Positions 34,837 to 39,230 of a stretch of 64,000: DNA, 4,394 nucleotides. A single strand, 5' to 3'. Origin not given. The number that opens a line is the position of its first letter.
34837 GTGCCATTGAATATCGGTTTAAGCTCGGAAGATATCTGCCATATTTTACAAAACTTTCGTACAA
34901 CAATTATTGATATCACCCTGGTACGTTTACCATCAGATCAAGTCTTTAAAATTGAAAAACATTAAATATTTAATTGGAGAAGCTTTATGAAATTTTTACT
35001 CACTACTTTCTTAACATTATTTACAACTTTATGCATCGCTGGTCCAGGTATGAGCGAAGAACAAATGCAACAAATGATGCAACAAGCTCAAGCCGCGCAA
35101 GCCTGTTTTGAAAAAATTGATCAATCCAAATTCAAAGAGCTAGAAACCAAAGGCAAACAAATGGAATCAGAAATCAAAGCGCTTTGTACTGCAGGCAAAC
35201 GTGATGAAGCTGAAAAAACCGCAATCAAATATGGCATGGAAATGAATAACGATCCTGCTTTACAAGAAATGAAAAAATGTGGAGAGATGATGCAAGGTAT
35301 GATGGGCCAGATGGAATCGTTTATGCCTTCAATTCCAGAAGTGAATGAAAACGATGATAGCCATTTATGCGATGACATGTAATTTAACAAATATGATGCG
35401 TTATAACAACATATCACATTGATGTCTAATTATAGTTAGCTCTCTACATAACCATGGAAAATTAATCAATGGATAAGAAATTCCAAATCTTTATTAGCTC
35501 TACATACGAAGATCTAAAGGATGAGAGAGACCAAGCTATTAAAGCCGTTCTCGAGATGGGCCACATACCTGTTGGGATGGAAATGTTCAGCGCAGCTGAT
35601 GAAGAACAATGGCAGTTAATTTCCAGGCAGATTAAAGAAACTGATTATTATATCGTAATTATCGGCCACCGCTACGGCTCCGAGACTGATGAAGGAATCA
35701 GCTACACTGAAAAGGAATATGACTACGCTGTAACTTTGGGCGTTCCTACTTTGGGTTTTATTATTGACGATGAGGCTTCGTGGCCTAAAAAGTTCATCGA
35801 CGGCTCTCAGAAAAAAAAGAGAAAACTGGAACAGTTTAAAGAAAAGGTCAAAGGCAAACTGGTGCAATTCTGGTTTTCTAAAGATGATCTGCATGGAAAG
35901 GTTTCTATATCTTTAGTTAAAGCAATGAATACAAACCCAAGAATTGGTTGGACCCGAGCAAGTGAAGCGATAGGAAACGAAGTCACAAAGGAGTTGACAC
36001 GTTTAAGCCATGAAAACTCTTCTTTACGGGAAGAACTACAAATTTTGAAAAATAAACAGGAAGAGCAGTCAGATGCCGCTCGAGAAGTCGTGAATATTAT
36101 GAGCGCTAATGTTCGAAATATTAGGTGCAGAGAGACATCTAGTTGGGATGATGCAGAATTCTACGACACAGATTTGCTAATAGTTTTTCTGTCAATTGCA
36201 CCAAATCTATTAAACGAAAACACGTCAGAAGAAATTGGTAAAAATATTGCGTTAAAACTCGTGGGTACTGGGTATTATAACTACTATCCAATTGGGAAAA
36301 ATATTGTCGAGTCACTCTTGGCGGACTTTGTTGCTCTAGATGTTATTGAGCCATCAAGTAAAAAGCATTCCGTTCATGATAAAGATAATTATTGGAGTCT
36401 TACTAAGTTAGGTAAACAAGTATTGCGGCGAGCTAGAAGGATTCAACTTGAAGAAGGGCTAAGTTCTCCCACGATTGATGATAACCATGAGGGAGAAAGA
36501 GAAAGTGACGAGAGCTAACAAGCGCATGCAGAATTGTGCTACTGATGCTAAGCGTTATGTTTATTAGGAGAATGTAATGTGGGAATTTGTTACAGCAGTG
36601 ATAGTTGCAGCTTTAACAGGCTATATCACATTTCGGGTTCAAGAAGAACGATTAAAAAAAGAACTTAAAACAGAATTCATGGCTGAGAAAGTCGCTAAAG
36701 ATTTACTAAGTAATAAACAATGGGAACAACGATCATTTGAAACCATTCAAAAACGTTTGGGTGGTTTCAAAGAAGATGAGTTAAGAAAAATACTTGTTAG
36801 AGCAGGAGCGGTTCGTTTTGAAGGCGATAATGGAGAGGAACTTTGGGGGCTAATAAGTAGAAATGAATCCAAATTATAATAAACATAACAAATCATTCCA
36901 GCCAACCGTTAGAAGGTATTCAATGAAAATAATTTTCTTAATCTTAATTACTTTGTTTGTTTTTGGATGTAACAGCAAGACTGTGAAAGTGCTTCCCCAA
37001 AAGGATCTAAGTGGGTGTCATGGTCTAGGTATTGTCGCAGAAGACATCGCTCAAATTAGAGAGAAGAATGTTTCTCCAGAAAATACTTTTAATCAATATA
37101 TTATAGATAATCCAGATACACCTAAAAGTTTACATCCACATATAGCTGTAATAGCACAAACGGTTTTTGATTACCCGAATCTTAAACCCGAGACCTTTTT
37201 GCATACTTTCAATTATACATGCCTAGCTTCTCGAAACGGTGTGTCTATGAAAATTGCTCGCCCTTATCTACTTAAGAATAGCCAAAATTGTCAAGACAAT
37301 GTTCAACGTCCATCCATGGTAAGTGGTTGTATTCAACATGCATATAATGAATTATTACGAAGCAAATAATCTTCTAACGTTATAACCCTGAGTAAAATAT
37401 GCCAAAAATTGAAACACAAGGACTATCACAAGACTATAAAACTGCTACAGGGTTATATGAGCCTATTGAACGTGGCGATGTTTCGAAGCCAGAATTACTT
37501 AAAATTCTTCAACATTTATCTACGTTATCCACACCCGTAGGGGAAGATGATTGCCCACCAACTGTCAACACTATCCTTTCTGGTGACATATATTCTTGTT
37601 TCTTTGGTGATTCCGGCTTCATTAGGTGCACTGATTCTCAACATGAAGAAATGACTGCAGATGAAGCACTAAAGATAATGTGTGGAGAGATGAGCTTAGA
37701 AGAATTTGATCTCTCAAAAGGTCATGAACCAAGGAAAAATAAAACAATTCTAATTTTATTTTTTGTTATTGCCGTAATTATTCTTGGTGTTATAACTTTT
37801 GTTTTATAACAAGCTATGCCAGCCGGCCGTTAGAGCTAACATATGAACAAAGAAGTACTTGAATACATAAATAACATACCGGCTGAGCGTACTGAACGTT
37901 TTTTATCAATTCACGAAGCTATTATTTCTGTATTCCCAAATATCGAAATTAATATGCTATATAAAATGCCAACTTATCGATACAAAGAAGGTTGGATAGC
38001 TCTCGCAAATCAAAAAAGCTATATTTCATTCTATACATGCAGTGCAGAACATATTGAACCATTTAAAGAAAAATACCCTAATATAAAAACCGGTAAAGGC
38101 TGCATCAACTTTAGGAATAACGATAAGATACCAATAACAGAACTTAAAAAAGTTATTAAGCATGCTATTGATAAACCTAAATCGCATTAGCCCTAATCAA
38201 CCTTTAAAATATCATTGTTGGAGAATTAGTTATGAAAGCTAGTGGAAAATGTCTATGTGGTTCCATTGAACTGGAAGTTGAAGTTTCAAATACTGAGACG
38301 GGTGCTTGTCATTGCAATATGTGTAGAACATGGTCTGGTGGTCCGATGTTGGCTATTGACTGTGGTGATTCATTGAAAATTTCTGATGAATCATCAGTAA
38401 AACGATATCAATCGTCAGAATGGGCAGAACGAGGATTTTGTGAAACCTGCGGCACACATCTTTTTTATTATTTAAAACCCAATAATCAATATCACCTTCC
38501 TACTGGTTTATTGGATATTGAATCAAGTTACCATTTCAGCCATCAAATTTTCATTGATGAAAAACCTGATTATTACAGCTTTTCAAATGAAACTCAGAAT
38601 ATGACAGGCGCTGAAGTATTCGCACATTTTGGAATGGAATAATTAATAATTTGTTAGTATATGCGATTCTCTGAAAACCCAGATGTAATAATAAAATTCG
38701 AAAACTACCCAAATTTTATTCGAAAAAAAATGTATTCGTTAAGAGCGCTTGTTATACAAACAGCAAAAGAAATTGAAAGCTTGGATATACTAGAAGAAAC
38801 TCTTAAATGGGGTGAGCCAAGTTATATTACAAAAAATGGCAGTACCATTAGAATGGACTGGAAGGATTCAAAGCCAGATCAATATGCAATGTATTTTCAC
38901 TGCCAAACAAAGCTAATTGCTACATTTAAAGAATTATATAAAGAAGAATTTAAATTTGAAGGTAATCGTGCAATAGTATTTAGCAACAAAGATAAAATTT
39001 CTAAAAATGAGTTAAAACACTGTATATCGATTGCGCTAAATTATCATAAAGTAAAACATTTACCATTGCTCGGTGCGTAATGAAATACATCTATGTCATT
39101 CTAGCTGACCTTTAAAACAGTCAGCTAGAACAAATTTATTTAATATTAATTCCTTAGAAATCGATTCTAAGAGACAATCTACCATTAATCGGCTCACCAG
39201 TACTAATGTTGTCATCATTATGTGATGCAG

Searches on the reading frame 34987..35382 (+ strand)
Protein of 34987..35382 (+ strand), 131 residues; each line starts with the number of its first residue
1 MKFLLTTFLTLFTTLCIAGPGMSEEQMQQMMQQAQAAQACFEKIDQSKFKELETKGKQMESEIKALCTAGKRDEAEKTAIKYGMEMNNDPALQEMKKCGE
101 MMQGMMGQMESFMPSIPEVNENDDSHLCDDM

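Call 6: search_protein_families(library=padloc, proteins=[window:34987-35382:+], max_evalue=0.1)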
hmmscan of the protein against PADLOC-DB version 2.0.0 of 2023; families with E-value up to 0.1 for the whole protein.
window:34987-35382:+ (131 aa): 2 families
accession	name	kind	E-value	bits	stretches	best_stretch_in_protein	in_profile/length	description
PDLC00519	JetC1|JetC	-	0.0049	13.1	1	25-100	674-749/1097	DUF3584 domain; MukB-like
PDLC03663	mREase_IV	-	0.052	10.2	1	28-80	10-62/544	Type IV methyl-directed restriction enzyme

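Call 15: search_protein_families(library=pfam, proteins=[window:34987-35382:+], max_evalue=0.01)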
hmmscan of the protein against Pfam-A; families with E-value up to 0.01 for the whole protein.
window:34987-35382:+ (131 aa): 0 families

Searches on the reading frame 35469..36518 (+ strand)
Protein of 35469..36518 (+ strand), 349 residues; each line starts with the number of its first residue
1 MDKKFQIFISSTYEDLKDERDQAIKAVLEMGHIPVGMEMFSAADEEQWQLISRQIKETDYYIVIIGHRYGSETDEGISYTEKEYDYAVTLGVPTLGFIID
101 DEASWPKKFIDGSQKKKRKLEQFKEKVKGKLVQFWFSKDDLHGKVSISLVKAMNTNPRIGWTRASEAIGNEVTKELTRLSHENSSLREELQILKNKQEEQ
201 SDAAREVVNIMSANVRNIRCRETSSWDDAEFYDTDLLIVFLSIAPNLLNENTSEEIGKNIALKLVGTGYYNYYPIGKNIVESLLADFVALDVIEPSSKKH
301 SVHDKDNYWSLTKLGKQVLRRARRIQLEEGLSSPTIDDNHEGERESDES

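Call 6: search_protein_families(library=padloc, proteins=[window:35469-36518:+], max_evalue=0.1)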
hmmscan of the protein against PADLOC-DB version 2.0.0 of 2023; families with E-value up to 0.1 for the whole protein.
window:35469-36518:+ (349 aa): 0 families

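Call 15: search_protein_families(library=pfam, proteins=[window:35469-36518:+], max_evalue=0.01)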
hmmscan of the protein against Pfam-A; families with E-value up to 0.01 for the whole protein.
window:35469-36518:+ (349 aa): 2 families
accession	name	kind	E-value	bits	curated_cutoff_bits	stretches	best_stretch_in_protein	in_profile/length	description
PF13271.11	DUF4062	-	1.1e-32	112.5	24.7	1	6-87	1-82/82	Domain of unknown function (DUF4062)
PF25078.1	DUF7801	-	0.0046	17.6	33.2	1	163-208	48-94/155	Domain of unknown function (DUF7801)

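Call 17: find_encoding_contigs(protein=window:35469-36518:+, flank=3000, max_places=5)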
Protein window:35469-36518:+ (349 aa): no gene with exactly this product is on record in the collection.

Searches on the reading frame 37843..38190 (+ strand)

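Call 16: search_protein_families(library=pfam, proteins=[window:37843-38190:+], max_evalue=0.01)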
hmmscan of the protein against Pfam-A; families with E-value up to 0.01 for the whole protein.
window:37843-38190:+ (115 aa): 1 family
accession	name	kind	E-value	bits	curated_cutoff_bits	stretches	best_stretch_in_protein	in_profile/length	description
PF08818.16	DUF1801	-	4.5e-13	49.8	27.2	1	17-109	2-85/85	Domain of unknown function (DU1801)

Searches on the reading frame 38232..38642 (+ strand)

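Call 16: search_protein_families(library=pfam, proteins=[window:38232-38642:+], max_evalue=0.01)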
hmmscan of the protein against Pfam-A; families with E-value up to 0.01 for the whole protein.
window:38232-38642:+ (136 aa): 1 family
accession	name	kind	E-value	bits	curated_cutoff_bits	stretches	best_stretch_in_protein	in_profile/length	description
PF04828.22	GFA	-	1e-16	61.5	24.3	1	3-109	2-114/115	Glutathione-dependent formaldehyde-activating enzyme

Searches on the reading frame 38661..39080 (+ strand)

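Call 16: search_protein_families(library=pfam, proteins=[window:38661-39080:+], max_evalue=0.01)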
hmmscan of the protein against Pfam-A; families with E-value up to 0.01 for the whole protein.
window:38661-39080:+ (139 aa): 1 family
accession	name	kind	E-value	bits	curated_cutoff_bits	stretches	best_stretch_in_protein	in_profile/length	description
PF08818.16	DUF1801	-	4.9e-10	40.1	27.2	1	21-123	2-82/85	Domain of unknown function (DU1801)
